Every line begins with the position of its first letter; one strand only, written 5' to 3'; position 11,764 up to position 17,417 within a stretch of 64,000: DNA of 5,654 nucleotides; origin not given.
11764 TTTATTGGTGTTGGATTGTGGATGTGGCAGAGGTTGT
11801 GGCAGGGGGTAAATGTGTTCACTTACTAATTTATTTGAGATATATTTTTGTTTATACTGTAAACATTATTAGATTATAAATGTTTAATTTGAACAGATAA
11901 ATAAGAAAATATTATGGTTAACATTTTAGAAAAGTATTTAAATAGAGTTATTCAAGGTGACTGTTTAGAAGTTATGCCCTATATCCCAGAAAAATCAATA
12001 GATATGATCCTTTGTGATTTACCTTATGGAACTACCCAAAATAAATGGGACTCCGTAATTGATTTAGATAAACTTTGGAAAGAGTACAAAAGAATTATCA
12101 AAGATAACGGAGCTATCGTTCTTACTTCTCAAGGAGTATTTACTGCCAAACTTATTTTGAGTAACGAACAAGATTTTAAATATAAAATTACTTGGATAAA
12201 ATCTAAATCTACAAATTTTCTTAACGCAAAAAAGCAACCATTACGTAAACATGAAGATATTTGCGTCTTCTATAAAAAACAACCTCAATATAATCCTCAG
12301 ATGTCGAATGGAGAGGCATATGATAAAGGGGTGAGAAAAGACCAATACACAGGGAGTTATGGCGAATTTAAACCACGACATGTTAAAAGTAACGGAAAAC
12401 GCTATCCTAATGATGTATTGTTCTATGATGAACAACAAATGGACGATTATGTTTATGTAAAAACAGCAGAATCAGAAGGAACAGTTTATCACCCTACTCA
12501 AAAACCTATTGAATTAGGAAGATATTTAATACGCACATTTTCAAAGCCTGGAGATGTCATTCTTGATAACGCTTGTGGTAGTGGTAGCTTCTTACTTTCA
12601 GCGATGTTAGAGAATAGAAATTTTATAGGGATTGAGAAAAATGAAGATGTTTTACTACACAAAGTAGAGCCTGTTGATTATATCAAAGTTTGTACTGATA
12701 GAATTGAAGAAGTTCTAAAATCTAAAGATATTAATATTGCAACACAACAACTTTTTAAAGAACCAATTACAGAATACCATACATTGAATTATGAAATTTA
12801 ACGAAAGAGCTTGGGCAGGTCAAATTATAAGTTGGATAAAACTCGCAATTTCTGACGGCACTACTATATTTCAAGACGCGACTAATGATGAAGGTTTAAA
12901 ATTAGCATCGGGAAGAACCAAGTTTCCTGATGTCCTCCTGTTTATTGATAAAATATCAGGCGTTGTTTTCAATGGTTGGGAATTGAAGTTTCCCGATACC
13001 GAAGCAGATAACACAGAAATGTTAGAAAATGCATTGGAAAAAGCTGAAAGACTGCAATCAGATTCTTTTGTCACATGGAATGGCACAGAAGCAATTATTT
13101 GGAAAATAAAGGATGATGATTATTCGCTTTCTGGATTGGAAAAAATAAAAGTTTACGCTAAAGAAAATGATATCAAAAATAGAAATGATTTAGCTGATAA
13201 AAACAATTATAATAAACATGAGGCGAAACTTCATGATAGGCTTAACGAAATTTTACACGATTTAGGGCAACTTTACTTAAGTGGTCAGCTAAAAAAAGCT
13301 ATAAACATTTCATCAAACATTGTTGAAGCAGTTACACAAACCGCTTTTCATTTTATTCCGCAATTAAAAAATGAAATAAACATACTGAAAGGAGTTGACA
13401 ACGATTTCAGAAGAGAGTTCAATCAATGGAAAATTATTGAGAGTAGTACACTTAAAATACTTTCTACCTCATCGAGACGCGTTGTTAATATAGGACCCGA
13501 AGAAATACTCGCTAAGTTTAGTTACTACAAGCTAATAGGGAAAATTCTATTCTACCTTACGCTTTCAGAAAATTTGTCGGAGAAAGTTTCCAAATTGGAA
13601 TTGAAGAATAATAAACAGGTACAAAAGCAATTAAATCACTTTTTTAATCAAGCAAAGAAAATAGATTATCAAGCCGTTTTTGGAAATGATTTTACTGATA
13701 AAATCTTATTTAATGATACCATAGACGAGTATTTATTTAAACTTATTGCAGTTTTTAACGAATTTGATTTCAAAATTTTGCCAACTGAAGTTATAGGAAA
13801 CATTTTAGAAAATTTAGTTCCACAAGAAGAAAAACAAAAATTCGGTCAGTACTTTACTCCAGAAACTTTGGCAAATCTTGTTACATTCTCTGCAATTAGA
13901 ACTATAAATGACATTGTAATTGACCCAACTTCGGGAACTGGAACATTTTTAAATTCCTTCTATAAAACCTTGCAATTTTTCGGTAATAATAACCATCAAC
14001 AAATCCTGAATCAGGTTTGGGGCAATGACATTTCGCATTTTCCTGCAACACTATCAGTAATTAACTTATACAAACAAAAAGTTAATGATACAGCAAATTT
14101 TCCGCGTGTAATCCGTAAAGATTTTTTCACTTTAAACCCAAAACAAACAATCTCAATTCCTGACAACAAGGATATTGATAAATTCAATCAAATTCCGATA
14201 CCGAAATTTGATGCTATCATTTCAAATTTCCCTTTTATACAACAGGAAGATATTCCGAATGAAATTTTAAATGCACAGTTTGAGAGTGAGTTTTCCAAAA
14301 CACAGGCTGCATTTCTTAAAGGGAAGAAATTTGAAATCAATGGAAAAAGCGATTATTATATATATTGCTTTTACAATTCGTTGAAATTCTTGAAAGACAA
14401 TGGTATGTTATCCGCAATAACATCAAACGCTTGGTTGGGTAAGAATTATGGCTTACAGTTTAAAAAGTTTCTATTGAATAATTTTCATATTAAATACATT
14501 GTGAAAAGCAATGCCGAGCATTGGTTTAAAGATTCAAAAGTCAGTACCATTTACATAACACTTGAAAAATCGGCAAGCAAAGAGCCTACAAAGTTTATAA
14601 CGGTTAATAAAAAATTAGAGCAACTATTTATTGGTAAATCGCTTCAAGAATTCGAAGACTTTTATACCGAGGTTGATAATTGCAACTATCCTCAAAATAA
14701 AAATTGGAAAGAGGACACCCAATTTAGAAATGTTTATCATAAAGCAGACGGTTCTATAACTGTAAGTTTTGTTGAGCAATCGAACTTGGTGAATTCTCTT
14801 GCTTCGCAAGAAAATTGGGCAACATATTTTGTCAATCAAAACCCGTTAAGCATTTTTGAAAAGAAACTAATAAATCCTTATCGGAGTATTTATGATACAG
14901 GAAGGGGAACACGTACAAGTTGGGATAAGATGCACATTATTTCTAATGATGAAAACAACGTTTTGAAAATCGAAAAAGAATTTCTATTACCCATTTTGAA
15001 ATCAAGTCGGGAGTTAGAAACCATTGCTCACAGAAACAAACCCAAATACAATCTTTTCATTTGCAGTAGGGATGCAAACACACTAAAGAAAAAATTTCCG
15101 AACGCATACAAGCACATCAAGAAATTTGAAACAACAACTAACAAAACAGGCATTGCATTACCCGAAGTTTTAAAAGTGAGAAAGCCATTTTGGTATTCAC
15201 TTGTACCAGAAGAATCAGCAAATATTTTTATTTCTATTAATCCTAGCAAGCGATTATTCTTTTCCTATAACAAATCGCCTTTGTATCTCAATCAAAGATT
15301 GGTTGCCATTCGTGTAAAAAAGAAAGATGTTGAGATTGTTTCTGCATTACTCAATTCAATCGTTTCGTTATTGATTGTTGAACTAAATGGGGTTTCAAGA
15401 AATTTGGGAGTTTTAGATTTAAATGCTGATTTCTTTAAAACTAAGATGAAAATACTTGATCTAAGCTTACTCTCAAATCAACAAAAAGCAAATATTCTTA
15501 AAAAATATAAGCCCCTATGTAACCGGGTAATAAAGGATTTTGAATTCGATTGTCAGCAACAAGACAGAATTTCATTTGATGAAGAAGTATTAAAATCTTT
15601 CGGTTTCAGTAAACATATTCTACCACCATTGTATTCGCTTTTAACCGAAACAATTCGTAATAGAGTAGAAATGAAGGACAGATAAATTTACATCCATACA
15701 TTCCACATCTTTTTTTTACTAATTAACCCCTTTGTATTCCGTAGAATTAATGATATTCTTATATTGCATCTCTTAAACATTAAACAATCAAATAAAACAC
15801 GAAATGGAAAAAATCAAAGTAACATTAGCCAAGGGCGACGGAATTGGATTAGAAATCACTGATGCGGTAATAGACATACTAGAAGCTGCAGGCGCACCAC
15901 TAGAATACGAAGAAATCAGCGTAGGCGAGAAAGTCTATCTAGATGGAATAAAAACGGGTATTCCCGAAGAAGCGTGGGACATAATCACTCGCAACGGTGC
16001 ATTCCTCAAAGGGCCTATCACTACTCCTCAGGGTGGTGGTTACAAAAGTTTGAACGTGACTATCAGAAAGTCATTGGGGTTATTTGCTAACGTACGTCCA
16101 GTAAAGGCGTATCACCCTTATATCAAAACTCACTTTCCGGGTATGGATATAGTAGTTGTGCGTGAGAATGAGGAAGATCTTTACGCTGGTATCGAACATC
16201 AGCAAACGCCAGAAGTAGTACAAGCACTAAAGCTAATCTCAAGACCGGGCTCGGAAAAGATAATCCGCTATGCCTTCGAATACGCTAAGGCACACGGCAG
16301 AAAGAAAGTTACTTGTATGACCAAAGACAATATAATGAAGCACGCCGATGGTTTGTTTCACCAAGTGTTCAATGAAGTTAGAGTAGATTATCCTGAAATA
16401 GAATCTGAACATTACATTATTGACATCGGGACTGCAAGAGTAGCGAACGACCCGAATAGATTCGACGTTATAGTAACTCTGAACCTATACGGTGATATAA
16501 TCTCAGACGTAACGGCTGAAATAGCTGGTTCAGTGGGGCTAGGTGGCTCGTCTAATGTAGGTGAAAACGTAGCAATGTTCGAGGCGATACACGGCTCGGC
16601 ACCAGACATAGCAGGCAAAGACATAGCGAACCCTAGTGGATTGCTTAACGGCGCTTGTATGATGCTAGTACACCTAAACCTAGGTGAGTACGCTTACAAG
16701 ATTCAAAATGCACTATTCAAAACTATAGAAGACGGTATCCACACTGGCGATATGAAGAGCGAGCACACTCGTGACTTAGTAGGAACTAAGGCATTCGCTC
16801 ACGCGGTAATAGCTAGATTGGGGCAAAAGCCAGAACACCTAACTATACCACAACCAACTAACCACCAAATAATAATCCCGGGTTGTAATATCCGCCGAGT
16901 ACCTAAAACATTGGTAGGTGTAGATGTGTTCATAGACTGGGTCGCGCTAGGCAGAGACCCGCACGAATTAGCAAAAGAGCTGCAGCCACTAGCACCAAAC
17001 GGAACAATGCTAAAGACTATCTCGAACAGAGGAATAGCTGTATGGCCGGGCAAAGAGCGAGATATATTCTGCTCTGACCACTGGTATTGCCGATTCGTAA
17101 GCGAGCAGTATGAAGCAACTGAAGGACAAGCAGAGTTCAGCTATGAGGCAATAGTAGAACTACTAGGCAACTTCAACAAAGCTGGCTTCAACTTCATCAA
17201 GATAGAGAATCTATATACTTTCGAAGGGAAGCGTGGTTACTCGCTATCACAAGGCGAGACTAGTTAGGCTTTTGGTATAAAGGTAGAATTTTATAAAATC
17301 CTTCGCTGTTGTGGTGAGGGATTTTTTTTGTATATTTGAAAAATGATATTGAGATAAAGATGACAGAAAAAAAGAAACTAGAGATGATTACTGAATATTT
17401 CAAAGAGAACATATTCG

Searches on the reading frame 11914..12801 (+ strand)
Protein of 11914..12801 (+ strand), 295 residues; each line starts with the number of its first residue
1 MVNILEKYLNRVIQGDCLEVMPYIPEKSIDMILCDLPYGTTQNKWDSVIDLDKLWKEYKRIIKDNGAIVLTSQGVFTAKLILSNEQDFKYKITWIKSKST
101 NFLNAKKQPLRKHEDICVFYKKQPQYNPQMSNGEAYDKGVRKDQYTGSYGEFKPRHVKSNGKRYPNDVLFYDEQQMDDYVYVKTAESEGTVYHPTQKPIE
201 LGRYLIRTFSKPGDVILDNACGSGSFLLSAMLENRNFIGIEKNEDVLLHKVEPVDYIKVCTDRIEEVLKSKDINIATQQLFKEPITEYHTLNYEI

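Call 3: search_protein_families(library=pfam, proteins=[window:11914-12801:+], max_evalue=1)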
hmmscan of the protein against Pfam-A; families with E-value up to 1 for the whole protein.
window:11914-12801:+ (295 aa): 8 families
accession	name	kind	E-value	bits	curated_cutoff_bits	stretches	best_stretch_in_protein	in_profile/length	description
PF01555.25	N6_N4_Mtase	-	2.6e-29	103.2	26.7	1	29-245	1-214/221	DNA methylase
PF01170.24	UPF0020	-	2.1e-08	34.5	22.3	2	24-95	117-189/197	RMKL-like, methyltransferase domain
PF13847.12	Methyltransf_31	-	1.6e-06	28.3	27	2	211-247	2-41/145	Methyltransferase domain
PF02384.22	N6_Mtase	-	0.00022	21.1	20.4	1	183-231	20-65/311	N-6 DNA Methylase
PF08241.18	Methyltransf_11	-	0.0064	17.5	21.2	1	11-69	45-94/95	Methyltransferase domain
PF13649.12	Methyltransf_25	-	0.038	15.1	27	0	216-247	1-34/97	Methyltransferase domain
PF11599.14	AviRa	-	0.038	13.9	25.7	1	25-71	161-209/232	RRNA methyltransferase AviRa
PF16589.12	BRCT_2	-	0.073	13.8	27.3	1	56-90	20-53/86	BRCT domain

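Call 4: search_protein_families(library=padloc, proteins=[window:11914-12801:+], max_evalue=1)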
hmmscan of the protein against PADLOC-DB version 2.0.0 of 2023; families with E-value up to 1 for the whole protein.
window:11914-12801:+ (295 aa): 59 families (the best 25 are shown)
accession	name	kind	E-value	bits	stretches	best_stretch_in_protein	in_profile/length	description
PDLC03251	MTase_II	-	7.4e-63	210.4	1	9-245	4-257/282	Type II methyltransferase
PDLC03371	MTase_II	-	9.4e-34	115.1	1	6-247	7-245/260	Type II methyltransferase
PDLC03299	MTase_II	-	1.2e-20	72.2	1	6-247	11-250/296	Type II methyltransferase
PDLC03216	MTase_II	-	1.3e-20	71.7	2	186-278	187-269/364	Type II methyltransferase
PDLC03241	MTase_II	-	2.6e-19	67.5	2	190-245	369-424/447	Type II methyltransferase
PDLC03339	MTase_II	-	1.2e-18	65.1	2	190-270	207-277/399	Type II methyltransferase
PDLC03265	MTase_II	-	2.3e-18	64.7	2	11-103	26-131/333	Type II methyltransferase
PDLC03738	oMTase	-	3.9e-18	63.3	2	186-272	197-273/376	orphan methyltransferase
PDLC03350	MTase_II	-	4.2e-18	63.8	2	178-274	219-305/312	Type II methyltransferase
PDLC03228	MTase_II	-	1.1e-17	62.7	2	188-245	139-196/227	Type II methyltransferase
PDLC03353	MTase_II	-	5.4e-17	60.2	2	185-244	181-240/260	Type II methyltransferase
PDLC03387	MTase_II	-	9.8e-15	52.5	2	102-246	155-267/289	Type II methyltransferase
PDLC04134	mad2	-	1.7e-14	51.6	2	11-75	342-399/492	mads_2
PDLC03300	MTase_II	-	2.5e-14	51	2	59-247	98-269/302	Type II methyltransferase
PDLC03327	MTase_II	-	1.8e-13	48.4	1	15-240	45-270/319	Type II methyltransferase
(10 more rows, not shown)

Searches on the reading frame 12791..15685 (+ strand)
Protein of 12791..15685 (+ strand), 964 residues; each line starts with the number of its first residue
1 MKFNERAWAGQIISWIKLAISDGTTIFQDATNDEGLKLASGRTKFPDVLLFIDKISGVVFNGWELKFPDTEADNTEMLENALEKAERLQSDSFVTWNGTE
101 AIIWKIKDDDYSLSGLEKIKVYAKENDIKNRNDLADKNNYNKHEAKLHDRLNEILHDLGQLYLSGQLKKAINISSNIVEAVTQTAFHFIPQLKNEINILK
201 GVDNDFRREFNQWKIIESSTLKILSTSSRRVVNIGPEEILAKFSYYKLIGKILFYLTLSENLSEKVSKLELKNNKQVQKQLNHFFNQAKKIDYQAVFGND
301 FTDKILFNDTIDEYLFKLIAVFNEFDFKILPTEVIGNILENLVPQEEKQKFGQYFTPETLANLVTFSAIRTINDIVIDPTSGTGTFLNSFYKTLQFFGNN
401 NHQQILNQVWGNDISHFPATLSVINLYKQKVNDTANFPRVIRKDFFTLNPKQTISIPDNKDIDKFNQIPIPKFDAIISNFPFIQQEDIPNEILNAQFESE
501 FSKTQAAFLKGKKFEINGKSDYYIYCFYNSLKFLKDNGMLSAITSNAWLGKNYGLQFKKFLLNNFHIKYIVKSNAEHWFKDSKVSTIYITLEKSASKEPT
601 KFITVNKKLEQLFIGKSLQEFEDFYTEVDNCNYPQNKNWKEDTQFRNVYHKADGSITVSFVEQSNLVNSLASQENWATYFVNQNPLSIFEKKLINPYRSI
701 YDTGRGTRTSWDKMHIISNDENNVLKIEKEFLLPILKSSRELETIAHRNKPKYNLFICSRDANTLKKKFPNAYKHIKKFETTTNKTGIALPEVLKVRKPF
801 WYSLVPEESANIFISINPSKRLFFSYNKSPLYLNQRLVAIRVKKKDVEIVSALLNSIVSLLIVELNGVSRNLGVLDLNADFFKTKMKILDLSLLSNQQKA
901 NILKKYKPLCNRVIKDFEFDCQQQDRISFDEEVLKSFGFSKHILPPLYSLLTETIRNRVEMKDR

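Call 3: search_protein_families(library=pfam, proteins=[window:12791-15685:+], max_evalue=1)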
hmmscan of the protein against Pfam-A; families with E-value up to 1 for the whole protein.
window:12791-15685:+ (964 aa): 4 families
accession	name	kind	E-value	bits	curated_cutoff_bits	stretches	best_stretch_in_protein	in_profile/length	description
PF07669.17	Eco57I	-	1.1e-15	58.5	25.3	1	407-579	1-171/171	Eco57I restriction-modification methylase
PF02384.22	N6_Mtase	-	2.9e-13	50.3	20.4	1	338-612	9-253/311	N-6 DNA Methylase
PF11214.13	Med2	-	0.15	12.6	26.8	1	143-212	2-67/100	Mediator complex subunit 2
PF18182.6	mCpol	-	0.5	11.2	26.4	0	605-669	9-73/114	minimal CRISPR polymerase domain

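Call 4: search_protein_families(library=padloc, proteins=[window:12791-15685:+], max_evalue=1)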
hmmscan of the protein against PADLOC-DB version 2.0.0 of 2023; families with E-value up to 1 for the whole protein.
window:12791-15685:+ (964 aa): 19 families
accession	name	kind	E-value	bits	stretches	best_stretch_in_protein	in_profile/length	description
PDLC03606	REase_MTase_IIG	-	3.7e-125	417.2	1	3-942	9-913/935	Type IIG restriction enzyme-methyltransferase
PDLC04134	mad2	-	2.2e-20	71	1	253-601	170-452/492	mads_2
PDLC03366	MTase_II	-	1.2e-19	68.5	2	473-878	108-477/568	Type II methyltransferase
PDLC03267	MTase_II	-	3.2e-16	57.3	2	346-606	9-231/539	Type II methyltransferase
PDLC03226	MTase_II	-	2.2e-13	47.7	1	348-737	13-370/579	Type II methyltransferase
PDLC03313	MTase_II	-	3.4e-13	47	1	336-604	7-264/563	Type II methyltransferase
PDLC03248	MTase_II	-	1.7e-11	41.6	2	471-904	84-490/521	Type II methyltransferase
PDLC03318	MTase_II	-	3.4e-10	36.9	2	272-390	268-382/723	Type II methyltransferase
PDLC03026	MTase_I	-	9.8e-10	36.1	1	312-452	100-250/487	Type I methyltransferase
PDLC03338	MTase_II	-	1.8e-07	28.3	1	335-602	113-359/604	Type II methyltransferase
PDLC03347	MTase_II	-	4.6e-07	26.9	1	472-625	92-230/488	Type II methyltransferase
PDLC03301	MTase_II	-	1.7e-06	24.9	1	347-567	70-252/604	Type II methyltransferase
PDLC03328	MTase_II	-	5.6e-06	23.1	1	668-744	267-343/587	Type II methyltransferase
PDLC03218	MTase_II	-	4.8e-05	20.1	1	319-391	232-304/532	Type II methyltransferase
PDLC03601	REase_MTase_IIG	-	7e-05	18.8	1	472-597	673-784/1110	Type IIG restriction enzyme-methyltransferase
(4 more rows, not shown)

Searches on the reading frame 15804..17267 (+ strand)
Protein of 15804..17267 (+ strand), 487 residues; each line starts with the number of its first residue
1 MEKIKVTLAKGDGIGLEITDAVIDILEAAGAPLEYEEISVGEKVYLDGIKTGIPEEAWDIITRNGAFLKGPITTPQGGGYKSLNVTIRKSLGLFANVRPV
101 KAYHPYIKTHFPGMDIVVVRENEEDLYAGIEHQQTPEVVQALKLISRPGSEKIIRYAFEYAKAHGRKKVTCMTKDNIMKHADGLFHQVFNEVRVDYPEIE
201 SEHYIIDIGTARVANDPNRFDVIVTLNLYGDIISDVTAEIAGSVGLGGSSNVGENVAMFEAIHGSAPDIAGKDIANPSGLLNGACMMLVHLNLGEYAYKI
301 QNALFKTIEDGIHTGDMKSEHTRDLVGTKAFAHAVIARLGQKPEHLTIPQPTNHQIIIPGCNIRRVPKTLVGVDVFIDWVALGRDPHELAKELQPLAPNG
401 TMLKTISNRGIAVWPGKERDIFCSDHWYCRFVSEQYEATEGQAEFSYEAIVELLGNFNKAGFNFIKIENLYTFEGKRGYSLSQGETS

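Call 95: search_protein_families(library=pfam, proteins=[window:15804-17267:+], max_evalue=0.001)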
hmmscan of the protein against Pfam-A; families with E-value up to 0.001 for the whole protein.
window:15804-17267:+ (487 aa): 2 families
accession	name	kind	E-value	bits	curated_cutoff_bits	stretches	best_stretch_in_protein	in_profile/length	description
PF00180.25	Iso_dh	-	2.4e-96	323.4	27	1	5-335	1-348/348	Isocitrate/isopropylmalate dehydrogenase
PF18324.6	Isocitrate_DH_C_bact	-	5.7e-37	126.6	25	1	368-485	1-110/110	Bacterial isocitrate dehydrogenase, C-terminal domain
